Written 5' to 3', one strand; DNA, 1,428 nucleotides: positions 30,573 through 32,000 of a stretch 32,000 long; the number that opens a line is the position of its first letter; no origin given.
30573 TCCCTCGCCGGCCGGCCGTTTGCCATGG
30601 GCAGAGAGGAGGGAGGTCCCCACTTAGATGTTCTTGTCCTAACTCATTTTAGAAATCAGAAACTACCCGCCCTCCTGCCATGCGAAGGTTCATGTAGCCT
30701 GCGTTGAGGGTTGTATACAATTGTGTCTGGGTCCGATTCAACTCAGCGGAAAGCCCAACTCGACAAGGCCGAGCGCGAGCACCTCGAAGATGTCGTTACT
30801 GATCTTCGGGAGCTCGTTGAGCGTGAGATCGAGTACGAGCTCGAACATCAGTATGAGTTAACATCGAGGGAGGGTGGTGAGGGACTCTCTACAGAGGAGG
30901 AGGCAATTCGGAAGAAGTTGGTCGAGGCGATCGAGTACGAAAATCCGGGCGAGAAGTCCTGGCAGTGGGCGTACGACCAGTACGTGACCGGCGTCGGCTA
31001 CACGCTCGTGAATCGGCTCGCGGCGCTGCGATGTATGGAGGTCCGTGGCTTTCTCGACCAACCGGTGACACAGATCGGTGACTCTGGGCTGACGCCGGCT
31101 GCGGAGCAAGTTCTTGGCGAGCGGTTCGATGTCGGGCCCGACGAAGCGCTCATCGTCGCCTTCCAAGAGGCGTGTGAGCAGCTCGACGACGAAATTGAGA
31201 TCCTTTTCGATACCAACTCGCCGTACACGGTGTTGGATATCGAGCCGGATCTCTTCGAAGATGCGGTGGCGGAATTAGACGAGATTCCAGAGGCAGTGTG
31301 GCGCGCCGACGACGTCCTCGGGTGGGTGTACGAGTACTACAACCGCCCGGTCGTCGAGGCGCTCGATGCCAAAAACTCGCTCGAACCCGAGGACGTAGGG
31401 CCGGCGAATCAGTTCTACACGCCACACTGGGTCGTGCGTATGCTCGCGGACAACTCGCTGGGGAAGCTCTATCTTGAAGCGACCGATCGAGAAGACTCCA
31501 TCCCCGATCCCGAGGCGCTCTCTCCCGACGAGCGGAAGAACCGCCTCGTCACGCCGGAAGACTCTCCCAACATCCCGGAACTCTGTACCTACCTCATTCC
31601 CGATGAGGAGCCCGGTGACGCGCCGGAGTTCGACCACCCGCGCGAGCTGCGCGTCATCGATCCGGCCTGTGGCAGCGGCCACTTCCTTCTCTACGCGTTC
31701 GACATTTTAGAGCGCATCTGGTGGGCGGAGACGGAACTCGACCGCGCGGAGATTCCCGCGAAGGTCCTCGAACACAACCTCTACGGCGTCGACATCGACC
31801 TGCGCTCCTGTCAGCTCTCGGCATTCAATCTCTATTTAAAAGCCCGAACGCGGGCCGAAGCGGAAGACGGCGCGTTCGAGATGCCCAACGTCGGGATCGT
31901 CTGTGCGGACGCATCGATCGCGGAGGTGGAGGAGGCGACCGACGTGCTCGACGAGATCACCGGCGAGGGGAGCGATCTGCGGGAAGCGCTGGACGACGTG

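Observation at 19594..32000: BREX type 5-like system with a non-canonical gene order: brxB sandwiched between two brxC paralogues, pglX divergent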

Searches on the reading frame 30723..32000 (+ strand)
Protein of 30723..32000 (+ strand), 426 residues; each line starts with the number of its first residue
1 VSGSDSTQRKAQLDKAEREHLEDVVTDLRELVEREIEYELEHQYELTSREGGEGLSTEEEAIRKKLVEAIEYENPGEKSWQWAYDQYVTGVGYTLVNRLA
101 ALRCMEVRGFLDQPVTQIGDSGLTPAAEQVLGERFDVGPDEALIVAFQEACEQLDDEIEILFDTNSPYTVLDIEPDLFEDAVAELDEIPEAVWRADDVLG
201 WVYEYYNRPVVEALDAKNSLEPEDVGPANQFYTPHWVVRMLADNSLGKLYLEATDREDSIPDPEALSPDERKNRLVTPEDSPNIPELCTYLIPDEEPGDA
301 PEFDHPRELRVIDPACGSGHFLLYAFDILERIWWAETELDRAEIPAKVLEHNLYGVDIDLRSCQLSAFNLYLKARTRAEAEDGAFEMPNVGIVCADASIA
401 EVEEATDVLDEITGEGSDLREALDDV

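Call 8: search_protein_families(library=padloc, proteins=[window:30723-32000:+], max_evalue=0.01)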
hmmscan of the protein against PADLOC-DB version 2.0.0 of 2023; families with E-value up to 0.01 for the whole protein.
window:30723-32000:+ (426 aa): 43 families (the best 25 are shown)
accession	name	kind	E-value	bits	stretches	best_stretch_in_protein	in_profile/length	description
PDLC02518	PglX|PglXI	-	4e-215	715.4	1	1-426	1-427/1412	PglX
PDLC02520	PglX|PglXI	-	3.6e-117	389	1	5-291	5-286/288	PglX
PDLC02521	PglX|PglXI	-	1.9e-58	196.4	1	18-377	15-376/1174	PglX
PDLC02525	PglX|PglXI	-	1.4e-47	160.7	2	288-378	264-353/607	PglX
PDLC02527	PglX|PglXI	-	9.9e-47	157.4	2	13-333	3-328/1332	PglX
PDLC03600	REase_MTase_IIG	-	1.7e-46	156.8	1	17-377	14-369/1205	Type IIG restriction enzyme-methyltransferase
PDLC02526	PglX|PglXI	-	1.3e-37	127.6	3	13-254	1-251/640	PglX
PDLC02641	DrmMI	-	6.8e-36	121.6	1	83-421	71-414/1161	DrmMI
PDLC02519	PglX|PglXI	-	1.6e-35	120.2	1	55-378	38-347/1241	PglX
PDLC02523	PglX|PglXI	-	4.6e-35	118.7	2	291-408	312-436/1428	PglX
PDLC02522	PglX|PglXI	-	1.3e-31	107.3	2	304-377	419-491/1218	PglX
PDLC02528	PglX|PglXI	-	3.9e-31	105.7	1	11-423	2-402/1125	PglX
PDLC02524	PglX|PglXI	-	1.4e-25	87.8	1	197-378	19-194/722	PglX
PDLC02537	PglX|PglXI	-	8.5e-24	82.5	1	78-253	61-244/300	PglX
PDLC02535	PglX|PglXI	-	5.7e-18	62.7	1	185-398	168-386/731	PglX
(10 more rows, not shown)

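Call 9: search_protein_families(library=pfam, proteins=[window:30723-32000:+], max_evalue=0.01)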
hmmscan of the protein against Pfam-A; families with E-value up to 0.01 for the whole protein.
window:30723-32000:+ (426 aa): 2 families
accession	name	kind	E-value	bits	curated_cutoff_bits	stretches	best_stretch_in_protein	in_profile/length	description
PF02384.22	N6_Mtase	-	1.1e-06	28.6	20.4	1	310-374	49-101/311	N-6 DNA Methylase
PF20473.4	MmeI_Mtase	-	2.6e-06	27.3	27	1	308-373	20-85/259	MmeI, DNA-methyltransferase domain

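Call 12: search_protein_families(library=ncbifam, proteins=[window:30723-32000:+], max_evalue=0.001)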
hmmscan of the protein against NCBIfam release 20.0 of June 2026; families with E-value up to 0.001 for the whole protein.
window:30723-32000:+ (426 aa): 4 families
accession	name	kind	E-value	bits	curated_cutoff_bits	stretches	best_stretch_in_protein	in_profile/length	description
NF033454.1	BREX_5_MTaseX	exception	9.3e-233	775.7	900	1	5-426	3-421/1404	BREX-5 system adenine-specific DNA-methyltransferase PglX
NF033452.1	BREX_1_MTaseX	exception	3.4e-70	237.2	500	1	42-391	39-396/1210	BREX-1 system adenine-specific DNA-methyltransferase PglX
NF033455.1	BREX_6_MTaseX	exception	1.9e-41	141.6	900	1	18-381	5-407/1319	BREX-6 system adenine-specific DNA-methyltransferase PglX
NF033451.1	BREX_2_MTaseX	equivalog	1.9e-09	35.8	400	1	307-380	223-296/1185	BREX-2 system adenine-specific DNA-methyltransferase PglX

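Call 42: find_homologous_proteins(query=window:30723-32000:+, max_evalue=1e-50)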
Query window:30723-32000:+ (426 aa): 77 proteins with E <= 1e-50 among 8000 candidates.
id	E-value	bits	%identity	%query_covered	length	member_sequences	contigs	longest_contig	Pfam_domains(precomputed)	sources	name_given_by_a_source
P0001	8.6e-202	689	73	100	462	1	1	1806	PF02384.23,PF20473.5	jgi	jgi:hypothetical protein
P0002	1.1e-201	688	72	100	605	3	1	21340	PF02384.23,PF07669.18,PF20473.5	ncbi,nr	ncbi:BREX-5 system adenine-specific DNA-methyltransferase PglX [Halobacterium salinarum]|nr:BREX-5 s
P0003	3.6e-198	677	72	100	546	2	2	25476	PF02384.23,PF07669.18,PF20473.5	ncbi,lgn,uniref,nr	ncbi:hypothetical protein J2744_003047 [Halorubrum trapanicum]|uniref:site-specific DNA-methyltransf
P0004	1.4e-196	672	71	100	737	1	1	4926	PF02384.23,PF07669.18,PF20473.5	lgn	-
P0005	6.5e-196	669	72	99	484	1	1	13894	PF02384.23,PF20473.5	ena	-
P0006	4.2e-187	640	69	100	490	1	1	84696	PF02384.23,PF20473.5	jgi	-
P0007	5.0e-186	637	70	100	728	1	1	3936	PF02384.23,PF07669.18,PF20473.5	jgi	jgi:predicted RNA methylase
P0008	3.0e-184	631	68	100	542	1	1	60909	PF02384.23,PF07669.18,PF20473.5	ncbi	ncbi:hypothetical protein GCM10028858_22630 [Halorubrum pallidum]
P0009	3.1e-175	601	70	86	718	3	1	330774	PF02384.23,PF07669.18,PF20473.5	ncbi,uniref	ncbi:BREX-5 system adenine-specific DNA-methyltransferase PglX [Haladaptatus sp. GCM10025707]|uniref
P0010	3.4e-175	601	65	100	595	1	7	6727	PF02384.23,PF07669.18,PF20473.5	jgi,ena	-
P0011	1.3e-173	596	66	100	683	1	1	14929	PF02384.23,PF07669.18,PF20473.5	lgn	-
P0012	1.1e-170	586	64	100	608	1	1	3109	PF02384.23,PF07669.18,PF20473.5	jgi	jgi:hypothetical protein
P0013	6.9e-169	580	63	100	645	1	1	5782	PF02384.23,PF07669.18,PF20473.5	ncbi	-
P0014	3.9e-166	571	75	78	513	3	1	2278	PF02384.23,PF07669.18,PF20473.5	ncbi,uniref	ncbi:BREX-5 system adenine-specific DNA-methyltransferase PglX, partial [Halorubrum sp. SP9]|uniref:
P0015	1.2e-161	556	60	98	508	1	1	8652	PF02384.23,PF20473.5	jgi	jgi:hypothetical protein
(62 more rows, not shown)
